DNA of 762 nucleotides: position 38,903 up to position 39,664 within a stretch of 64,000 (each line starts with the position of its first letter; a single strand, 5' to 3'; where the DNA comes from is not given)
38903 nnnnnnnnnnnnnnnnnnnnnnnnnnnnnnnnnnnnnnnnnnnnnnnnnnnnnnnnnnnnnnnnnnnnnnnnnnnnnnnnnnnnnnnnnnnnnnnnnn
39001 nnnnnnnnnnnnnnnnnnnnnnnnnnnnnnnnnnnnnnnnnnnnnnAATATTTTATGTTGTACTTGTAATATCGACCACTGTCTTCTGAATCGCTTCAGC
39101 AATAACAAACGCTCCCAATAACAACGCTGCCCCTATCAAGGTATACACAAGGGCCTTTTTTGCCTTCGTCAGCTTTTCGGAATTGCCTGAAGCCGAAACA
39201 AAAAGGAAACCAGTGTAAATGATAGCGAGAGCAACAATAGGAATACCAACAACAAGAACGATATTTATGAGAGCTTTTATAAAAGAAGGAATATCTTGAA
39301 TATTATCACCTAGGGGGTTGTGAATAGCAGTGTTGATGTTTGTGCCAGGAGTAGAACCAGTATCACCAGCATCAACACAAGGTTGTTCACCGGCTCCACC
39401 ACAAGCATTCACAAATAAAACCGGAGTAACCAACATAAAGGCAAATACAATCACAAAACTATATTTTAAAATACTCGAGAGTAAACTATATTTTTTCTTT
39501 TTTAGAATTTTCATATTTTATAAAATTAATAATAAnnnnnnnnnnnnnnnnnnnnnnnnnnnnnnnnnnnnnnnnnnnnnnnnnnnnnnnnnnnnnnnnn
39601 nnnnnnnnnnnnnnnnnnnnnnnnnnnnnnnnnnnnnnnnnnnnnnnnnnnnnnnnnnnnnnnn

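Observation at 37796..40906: Cluster of five paralogous VirB2/TrbC-like pilin-fold genes, including a 456-aa IPT-domain adhesin fusion, with no secretion ATPases in the window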

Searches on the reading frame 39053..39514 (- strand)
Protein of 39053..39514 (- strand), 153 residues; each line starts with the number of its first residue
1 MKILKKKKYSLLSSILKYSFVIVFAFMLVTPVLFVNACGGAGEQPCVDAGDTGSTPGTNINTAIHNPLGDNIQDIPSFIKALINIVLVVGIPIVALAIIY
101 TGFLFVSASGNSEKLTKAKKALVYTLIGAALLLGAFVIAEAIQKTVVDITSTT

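Call 4: search_protein_families(library=pfam, proteins=[window:39053-39514:-], max_evalue=1)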
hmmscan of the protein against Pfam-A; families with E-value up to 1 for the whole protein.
window:39053-39514:- (153 aa): 8 families
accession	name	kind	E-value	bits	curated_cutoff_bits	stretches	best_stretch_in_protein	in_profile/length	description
PF18895.5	T4SS_pilin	-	4.3e-06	27.1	26.6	1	78-141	8-70/71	Type IV secretion system pilin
PF19607.4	DUF6112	-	4e-05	23.8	25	1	71-137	12-75/88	Family of unknown function (DUF6112)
PF04956.18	TrbC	-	0.0035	18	27.9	1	73-140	35-96/98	TrbC/VIRB2 pilin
PF05767.17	Pox_A14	-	0.0085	16.7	27.7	1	74-139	2-66/93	Poxvirus virion envelope protein A14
PF01554.23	MatE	-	0.032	14.4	24.9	1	73-143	66-136/161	MatE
PF17370.7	DUF5392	-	0.053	14.1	25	1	84-147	28-91/139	Family of unknown function (DUF5392)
PF20990.2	DUF2207_C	-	0.19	11.9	33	1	6-104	132-182/247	Predicted membrane protein (DUF2207) C-terminal domain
PF05987.18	DUF898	-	0.58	9.6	28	1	77-144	179-247/336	Bacterial protein of unknown function (DUF898)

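Call 5: search_protein_families(library=ncbifam, proteins=[window:39053-39514:-], max_evalue=1)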
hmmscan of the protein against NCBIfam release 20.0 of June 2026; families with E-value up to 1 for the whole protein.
window:39053-39514:- (153 aa): 2 families
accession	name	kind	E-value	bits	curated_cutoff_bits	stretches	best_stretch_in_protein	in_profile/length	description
NF045849.1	ICE_MMCAP2_0565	equivalog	1.1e-06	28.2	40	1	74-145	8-79/80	Mbov_0395 family pilin-like conjugal transfer protein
NF058595.1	invert_tail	domain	0.053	13.9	37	1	20-58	54-90/113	lipo-invert putative C-terminal anchoring domain-containing protein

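Call 36: search_dna_similar(query=window:39053-39514:-, collection=plasmids, mode=protein, max_evalue=10, max_rows=25)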
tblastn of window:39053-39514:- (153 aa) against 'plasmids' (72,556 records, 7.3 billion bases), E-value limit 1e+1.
Records with a match: 264; places in all: 266; records where one place covers at least 80% of the query: 0.
Best place of each record, by identity: <60% 264.
By first word of the organism name: Acinetobacter 79; Klebsiella 52; Citrobacter 33; Enterococcus 28; Enterobacter 20; Escherichia 18; Haloarcula 7; Raoultella 6; Mammaliicoccus 4; Moellerella 3; and 13 more.
By predicted mobility (MOB-suite, as given by PLSDB): conjugative 121; mobilizable 76; non-mobilizable 67.
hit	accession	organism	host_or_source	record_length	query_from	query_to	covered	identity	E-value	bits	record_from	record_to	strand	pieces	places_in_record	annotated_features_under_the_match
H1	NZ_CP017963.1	Virgibacillus halodenitrificans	cell culture,Solid waste landfill sample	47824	65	143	52%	32.5%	3e+0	35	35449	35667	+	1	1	TrbC/VirB2 family protein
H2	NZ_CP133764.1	Peribacillus sp. R9-11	sediment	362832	61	143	54%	30.1%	2e-2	42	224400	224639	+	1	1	TrbC/VirB2 family protein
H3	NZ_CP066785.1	Alicyclobacillus sp. ALC3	cell culture,acid mine drainage sediment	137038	63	142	52%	29.8%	5e+0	34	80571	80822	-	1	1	hypothetical protein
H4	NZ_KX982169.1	Mammaliicoccus sciuri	-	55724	91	140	33%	44.0%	2e+0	35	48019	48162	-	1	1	TrbC/VirB2 family protein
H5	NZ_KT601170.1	Mammaliicoccus sciuri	pig,nasal sample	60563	91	140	33%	44.0%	2e+0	35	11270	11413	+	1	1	TrbC/VirB2 family protein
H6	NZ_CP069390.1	Mammaliicoccus sciuri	single cell,duck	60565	91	140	33%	44.0%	2e+0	35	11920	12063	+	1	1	TrbC/VirB2 family protein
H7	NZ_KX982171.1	Mammaliicoccus sciuri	-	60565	91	140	33%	44.0%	2e+0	35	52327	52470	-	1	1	TrbC/VirB2 family protein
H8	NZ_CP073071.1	Clostridium perfringens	bovine,Intestinal contents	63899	61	143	54%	26.5%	1e+0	36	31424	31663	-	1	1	TrbC/VirB2 family protein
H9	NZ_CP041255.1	Enterococcus faecium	Homo sapiens,infection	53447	67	143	50%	27.3%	3e-1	38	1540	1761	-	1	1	TrbC/VirB2 family protein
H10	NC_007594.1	Enterococcus faecium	-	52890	67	143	50%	27.3%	4e-1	38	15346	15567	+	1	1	TrbC/VirB2 family protein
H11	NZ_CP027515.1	Enterococcus faecium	Homo sapiens,blood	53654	67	143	50%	27.3%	4e-1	38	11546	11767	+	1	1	TrbC/VirB2 family protein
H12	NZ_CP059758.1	Enterococcus faecium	Homo sapiens,blood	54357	67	143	50%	27.3%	4e-1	38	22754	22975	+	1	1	TrbC/VirB2 family protein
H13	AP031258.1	Enterococcus faecium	-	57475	67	143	50%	27.3%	4e-1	38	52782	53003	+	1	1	hypothetical protein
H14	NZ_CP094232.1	Enterococcus faecium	Homo sapiens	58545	67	143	50%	27.3%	4e-1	38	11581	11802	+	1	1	TrbC/VirB2 family protein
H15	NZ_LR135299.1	Enterococcus faecium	-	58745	67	143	50%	27.3%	4e-1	38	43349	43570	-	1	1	TrbC/VirB2 family protein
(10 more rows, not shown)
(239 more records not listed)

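Call 37: get_annotated_region(hit=H10, flank=9000)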
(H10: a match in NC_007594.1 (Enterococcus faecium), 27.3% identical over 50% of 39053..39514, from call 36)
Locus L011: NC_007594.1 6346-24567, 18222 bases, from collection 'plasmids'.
description: Enterococcus faecium plasmid pHT beta, complete sequence
organism: Enterococcus faecium (NCBI taxid 1352)
taxonomy: Bacteria; Bacillota; Bacilli; Lactobacillales; Enterococcaceae; Enterococcus; Enterococcus faecium
host: -; source: -; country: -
typing (MOB-suite, as given by PLSDB): conjugative; replicon rep_cluster_150; relaxase MOBP; mating-pair formation MPF_T
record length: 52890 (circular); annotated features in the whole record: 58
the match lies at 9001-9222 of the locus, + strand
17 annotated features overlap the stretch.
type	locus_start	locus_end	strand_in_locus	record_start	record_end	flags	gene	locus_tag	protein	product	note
CDS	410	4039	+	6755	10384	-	-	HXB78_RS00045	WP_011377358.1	SpaA isopeptide-forming pilin-related protein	-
CDS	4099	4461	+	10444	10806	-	-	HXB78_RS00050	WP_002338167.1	hypothetical protein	-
CDS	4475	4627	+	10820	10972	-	-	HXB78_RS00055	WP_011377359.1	hypothetical protein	-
CDS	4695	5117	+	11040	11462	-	-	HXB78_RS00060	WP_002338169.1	hypothetical protein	-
CDS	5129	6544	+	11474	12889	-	-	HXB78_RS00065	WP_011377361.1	CpaF/VirB11 family protein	-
CDS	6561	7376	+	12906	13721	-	-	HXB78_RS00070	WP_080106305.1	hypothetical protein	-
CDS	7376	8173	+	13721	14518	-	-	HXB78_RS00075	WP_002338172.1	hypothetical protein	-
CDS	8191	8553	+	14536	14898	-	-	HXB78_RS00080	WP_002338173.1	hypothetical protein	-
CDS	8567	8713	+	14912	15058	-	-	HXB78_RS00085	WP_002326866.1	hypothetical protein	-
CDS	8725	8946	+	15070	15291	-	-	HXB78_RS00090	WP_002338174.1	hypothetical protein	-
CDS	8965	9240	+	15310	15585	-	-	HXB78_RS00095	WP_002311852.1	TrbC/VirB2 family protein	-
CDS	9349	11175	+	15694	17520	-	-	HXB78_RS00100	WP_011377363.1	hypothetical protein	-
CDS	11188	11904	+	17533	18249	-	-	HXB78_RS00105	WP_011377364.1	hypothetical protein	-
CDS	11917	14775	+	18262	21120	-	-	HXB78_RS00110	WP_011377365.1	VirD4-like conjugal transfer protein, CD1115 family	-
CDS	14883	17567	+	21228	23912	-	-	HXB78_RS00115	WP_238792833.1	pLS20_p028 family conjugation system transmembrane protein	-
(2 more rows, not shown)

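Call 38: get_annotated_region(hit=H2, flank=9000)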
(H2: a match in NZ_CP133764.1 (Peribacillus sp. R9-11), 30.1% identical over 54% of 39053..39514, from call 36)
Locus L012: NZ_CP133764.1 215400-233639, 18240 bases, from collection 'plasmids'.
description: Peribacillus sp. R9-11 plasmid pA, complete sequence
organism: Peribacillus sp. R9-11 (NCBI taxid 3073271)
taxonomy: Bacteria; Bacillota; Bacilli; Bacillales; Bacillaceae; Peribacillus; Peribacillus sp. R9-11
host: -; source: sediment; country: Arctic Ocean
typing (MOB-suite, as given by PLSDB): non-mobilizable
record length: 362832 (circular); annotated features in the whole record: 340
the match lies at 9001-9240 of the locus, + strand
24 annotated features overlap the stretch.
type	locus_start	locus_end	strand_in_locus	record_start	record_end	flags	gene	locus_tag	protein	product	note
CDS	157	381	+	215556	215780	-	-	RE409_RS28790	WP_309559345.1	hypothetical protein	-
CDS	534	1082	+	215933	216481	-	-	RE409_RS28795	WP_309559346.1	hypothetical protein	-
CDS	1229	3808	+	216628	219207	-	-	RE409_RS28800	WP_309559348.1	isopeptide-forming domain-containing fimbrial protein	GO:0018262 - isopeptide cross-linking [Evidence IEA]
CDS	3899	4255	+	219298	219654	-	-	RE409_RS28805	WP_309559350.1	hypothetical protein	-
CDS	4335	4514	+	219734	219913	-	-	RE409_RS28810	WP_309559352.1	hypothetical protein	-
CDS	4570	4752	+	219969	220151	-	-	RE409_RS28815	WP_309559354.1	hypothetical protein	-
CDS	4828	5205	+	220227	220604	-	-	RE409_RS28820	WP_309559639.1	hypothetical protein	-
CDS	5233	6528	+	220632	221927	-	-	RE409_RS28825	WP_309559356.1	CpaF/VirB11 family protein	-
CDS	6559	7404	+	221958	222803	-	-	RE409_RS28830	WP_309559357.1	hypothetical protein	-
CDS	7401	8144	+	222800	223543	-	-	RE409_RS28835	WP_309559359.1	hypothetical protein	-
CDS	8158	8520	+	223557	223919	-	-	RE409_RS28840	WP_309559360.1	hypothetical protein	-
CDS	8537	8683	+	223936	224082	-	-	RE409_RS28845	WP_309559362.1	hypothetical protein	-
CDS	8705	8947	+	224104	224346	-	-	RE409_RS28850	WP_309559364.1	hypothetical protein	-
CDS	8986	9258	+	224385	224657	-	-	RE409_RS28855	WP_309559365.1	TrbC/VirB2 family protein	-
CDS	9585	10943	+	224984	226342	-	-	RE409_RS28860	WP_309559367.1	IS1182 family transposase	-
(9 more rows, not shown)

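Call 64: search_dna_similar(query=window:39053-39514:-, collection=plasmids, mode=protein, max_evalue=10, max_rows=40, rows=spread)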
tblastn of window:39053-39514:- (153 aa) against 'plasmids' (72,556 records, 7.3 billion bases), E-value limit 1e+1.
Records with a match: 264; places in all: 266; records where one place covers at least 80% of the query: 0.
Best place of each record, by identity: <60% 264.
By first word of the organism name: Acinetobacter 79; Klebsiella 52; Citrobacter 33; Enterococcus 28; Enterobacter 20; Escherichia 18; Haloarcula 7; Raoultella 6; Mammaliicoccus 4; Moellerella 3; and 13 more.
By predicted mobility (MOB-suite, as given by PLSDB): conjugative 121; mobilizable 76; non-mobilizable 67.
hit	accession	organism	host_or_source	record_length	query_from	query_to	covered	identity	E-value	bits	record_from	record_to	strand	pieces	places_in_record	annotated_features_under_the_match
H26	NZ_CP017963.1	Virgibacillus halodenitrificans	cell culture,Solid waste landfill sample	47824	65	143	52%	32.5%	3e+0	35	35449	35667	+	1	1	TrbC/VirB2 family protein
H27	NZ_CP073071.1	Clostridium perfringens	bovine,Intestinal contents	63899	61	143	54%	26.5%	1e+0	36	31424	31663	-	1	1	TrbC/VirB2 family protein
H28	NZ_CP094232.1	Enterococcus faecium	Homo sapiens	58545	67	143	50%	27.3%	4e-1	38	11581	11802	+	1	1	TrbC/VirB2 family protein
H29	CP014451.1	Enterococcus faecium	Homo sapiens,feces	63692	67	143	50%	27.3%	4e-1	38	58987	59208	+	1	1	hypothetical protein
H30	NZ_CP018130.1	Enterococcus faecium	Homo sapiens,feces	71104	67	143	50%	27.3%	4e-1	38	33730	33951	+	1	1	TrbC/VirB2 family protein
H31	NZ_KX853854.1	Enterococcus faecium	Homo sapiens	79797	63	143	53%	25.9%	6e-1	37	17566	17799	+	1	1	TrbC/VirB2 family protein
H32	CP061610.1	Acinetobacter seifertii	Homo sapiens,blood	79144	23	71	32%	34.6%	9e-1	37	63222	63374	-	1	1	none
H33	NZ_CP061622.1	Acinetobacter seifertii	Homo sapiens,blood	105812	23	71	32%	34.6%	9e-1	37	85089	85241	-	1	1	merA: mercury(II) reductase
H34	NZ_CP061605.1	Acinetobacter seifertii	Homo sapiens,blood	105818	23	71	32%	34.6%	9e-1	37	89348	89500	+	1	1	merA: mercury(II) reductase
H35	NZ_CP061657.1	Acinetobacter seifertii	Homo sapiens,blood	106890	23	71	32%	34.6%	9e-1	37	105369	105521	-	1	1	merA: mercury(II) reductase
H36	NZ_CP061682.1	Acinetobacter seifertii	Homo sapiens,blood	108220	23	71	32%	34.6%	9e-1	37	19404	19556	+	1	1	merA: mercury(II) reductase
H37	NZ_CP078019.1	Acinetobacter junii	whole organism,washroom sink in ...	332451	23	71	32%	34.6%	9e-1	37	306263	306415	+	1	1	merA: mercury(II) reductase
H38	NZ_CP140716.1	Acinetobacter johnsonii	Homo sapiens,mixed culture,urine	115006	23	71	32%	34.6%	2e+0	35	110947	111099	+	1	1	merA: mercury(II) reductase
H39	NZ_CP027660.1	Acinetobacter pittii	fish,pure culture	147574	23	71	32%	34.6%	2e+0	35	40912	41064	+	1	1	merA: mercury(II) reductase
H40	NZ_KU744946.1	Acinetobacter baumannii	urinary tract infection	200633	23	71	32%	34.6%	2e+0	35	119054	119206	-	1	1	merA: mercury(II) reductase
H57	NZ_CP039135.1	Haloarcula marismortui ATCC 43049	Cell culture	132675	89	144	37%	28.6%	7e+0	34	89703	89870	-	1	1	pilin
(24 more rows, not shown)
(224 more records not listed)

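Call 65: get_annotated_region(hit=H26, flank=6000)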
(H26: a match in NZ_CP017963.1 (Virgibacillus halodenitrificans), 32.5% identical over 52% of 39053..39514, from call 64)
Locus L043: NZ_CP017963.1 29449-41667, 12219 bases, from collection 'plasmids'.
description: Virgibacillus halodenitrificans strain PDB-F2 plasmid unnamed1, complete sequence
organism: Virgibacillus halodenitrificans (NCBI taxid 1482)
taxonomy: Bacteria; Bacillota; Bacilli; Bacillales; Bacillaceae; Virgibacillus; Virgibacillus halodenitrificans
host: -; source: cell culture,Solid waste landfill sample; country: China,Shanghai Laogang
typing (MOB-suite, as given by PLSDB): mobilizable; relaxase MOBP,MOBP
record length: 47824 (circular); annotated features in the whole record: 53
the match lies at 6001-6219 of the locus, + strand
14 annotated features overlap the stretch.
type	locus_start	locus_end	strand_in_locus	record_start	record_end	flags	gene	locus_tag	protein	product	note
CDS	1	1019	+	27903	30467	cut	-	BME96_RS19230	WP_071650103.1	isopeptide-forming domain-containing fimbrial protein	-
CDS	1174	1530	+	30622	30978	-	-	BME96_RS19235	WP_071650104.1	hypothetical protein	-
CDS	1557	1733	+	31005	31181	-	-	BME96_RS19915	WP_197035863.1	hypothetical protein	-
CDS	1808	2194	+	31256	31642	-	-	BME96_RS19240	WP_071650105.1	hypothetical protein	-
CDS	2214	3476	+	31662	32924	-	-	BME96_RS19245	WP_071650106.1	CpaF/VirB11 family protein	-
CDS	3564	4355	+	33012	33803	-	-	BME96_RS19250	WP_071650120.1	hypothetical protein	-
CDS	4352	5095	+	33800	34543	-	-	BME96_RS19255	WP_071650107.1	hypothetical protein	-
CDS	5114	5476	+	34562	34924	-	-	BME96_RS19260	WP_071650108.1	DUF4320 family protein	-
CDS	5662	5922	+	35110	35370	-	-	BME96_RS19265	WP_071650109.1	DUF5415 family protein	-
CDS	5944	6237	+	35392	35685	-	-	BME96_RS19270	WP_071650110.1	TrbC/VirB2 family protein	-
CDS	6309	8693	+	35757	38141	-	-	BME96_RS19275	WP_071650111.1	hypothetical protein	-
CDS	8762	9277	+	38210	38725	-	-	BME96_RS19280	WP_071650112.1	hypothetical protein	-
CDS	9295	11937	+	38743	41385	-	-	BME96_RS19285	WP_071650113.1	VirD4-like conjugal transfer protein, CD1115 family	-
CDS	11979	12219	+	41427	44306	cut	-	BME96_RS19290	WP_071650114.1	pLS20_p028 family conjugation system transmembrane protein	-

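Call 66: get_annotated_region(hit=H27, flank=6000)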
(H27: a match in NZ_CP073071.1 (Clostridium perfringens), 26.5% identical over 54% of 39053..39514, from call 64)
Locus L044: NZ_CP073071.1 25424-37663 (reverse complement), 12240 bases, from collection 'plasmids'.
description: Clostridium perfringens strain 19TSBNCP plasmid unnamed1
organism: Clostridium perfringens (NCBI taxid 1502)
taxonomy: Bacteria; Bacillota; Clostridia; Eubacteriales; Clostridiaceae; Clostridium; Clostridium perfringens
host: -; source: bovine,Intestinal contents; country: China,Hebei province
typing (MOB-suite, as given by PLSDB): non-mobilizable; mating-pair formation MPF_T
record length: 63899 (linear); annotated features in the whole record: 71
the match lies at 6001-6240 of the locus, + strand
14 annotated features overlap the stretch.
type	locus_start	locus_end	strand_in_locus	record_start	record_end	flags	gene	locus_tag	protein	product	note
CDS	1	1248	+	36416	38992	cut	-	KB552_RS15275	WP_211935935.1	hypothetical protein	-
CDS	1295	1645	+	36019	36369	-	-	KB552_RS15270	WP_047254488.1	hypothetical protein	-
CDS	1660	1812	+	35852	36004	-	-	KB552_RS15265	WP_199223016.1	hypothetical protein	-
CDS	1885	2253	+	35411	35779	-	-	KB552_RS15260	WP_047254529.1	hypothetical protein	-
CDS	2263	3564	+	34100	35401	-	-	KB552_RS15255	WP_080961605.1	CpaF/VirB11 family protein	-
CDS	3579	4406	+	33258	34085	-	-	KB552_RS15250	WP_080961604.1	hypothetical protein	-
CDS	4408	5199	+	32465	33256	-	-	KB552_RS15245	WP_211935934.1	hypothetical protein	-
CDS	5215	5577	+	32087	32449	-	-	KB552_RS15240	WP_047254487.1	hypothetical protein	-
CDS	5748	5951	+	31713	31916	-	-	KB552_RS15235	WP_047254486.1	hypothetical protein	-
CDS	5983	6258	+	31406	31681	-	-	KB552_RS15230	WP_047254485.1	TrbC/VirB2 family protein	-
CDS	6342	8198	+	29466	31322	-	-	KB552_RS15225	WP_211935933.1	hypothetical protein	-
CDS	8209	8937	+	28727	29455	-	-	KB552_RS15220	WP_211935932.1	hypothetical protein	-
CDS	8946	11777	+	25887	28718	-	-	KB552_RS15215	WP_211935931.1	VirD4-like conjugal transfer protein, CD1115 family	-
CDS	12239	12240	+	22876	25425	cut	-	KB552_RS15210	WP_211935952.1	pLS20_p028 family conjugation system transmembrane protein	-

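Call 67: get_annotated_region(hit=H57, flank=8000)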
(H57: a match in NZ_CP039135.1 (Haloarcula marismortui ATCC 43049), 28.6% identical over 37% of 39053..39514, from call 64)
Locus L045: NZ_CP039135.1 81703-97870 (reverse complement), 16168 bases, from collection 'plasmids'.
description: Haloarcula marismortui ATCC 43049 plasmid pHMA133, complete sequence
organism: Haloarcula marismortui ATCC 43049 (NCBI taxid 272569)
taxonomy: Archaea; Euryarchaeota; Halobacteria; Halobacteriales; Haloarculaceae; Haloarcula; Haloarcula marismortui; Haloarcula marismortui ATCC 43049
host: -; source: Cell culture; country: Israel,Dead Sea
typing (MOB-suite, as given by PLSDB): non-mobilizable; mating-pair formation MPF_T
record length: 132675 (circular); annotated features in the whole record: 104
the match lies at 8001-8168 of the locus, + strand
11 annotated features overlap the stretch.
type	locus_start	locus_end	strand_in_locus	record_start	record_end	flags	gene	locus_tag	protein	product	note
CDS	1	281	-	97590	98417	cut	-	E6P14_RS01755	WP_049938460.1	IS5 family transposase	-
CDS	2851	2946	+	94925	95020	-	-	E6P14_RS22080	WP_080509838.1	zinc ribbon domain-containing protein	-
CDS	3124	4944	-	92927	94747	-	-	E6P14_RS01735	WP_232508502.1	hypothetical protein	-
CDS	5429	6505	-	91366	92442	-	-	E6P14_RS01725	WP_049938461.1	ISH3 family transposase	-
CDS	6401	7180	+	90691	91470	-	-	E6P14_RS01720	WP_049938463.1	hypothetical protein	-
CDS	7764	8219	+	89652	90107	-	-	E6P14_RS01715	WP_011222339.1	pilin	-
CDS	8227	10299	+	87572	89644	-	-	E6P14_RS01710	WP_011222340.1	hypothetical protein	-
CDS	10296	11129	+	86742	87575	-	-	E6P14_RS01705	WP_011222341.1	hypothetical protein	-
CDS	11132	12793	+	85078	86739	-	-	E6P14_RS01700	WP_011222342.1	hypothetical protein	-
CDS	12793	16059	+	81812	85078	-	-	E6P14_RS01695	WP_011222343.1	conjugal transfer protein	-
CDS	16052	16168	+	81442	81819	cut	-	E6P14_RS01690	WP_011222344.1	hypothetical protein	-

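Call 68: get_annotated_region(hit=H4, flank=500)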
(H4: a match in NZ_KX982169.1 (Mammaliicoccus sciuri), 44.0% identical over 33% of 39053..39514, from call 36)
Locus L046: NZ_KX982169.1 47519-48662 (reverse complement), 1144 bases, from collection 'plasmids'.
description: Mammaliicoccus sciuri strain wo27-9 plasmid pWo27-9, complete sequence
organism: Mammaliicoccus sciuri (NCBI taxid 1296)
taxonomy: Bacteria; Bacillota; Bacilli; Bacillales; Staphylococcaceae; Mammaliicoccus; Mammaliicoccus sciuri
host: -; source: -; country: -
typing (MOB-suite, as given by PLSDB): mobilizable; replicon rep_cluster_211; relaxase MOBP
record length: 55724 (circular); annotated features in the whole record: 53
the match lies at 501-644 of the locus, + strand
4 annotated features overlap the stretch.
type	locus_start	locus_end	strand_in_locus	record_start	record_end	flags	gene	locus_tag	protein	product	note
CDS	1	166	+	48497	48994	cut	-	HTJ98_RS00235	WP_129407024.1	LysM domain-containing protein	-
CDS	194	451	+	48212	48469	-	-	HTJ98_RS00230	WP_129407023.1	hypothetical protein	-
CDS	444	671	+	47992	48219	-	-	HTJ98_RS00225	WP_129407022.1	TrbC/VirB2 family protein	-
CDS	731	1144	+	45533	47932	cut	-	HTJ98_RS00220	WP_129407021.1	hypothetical protein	-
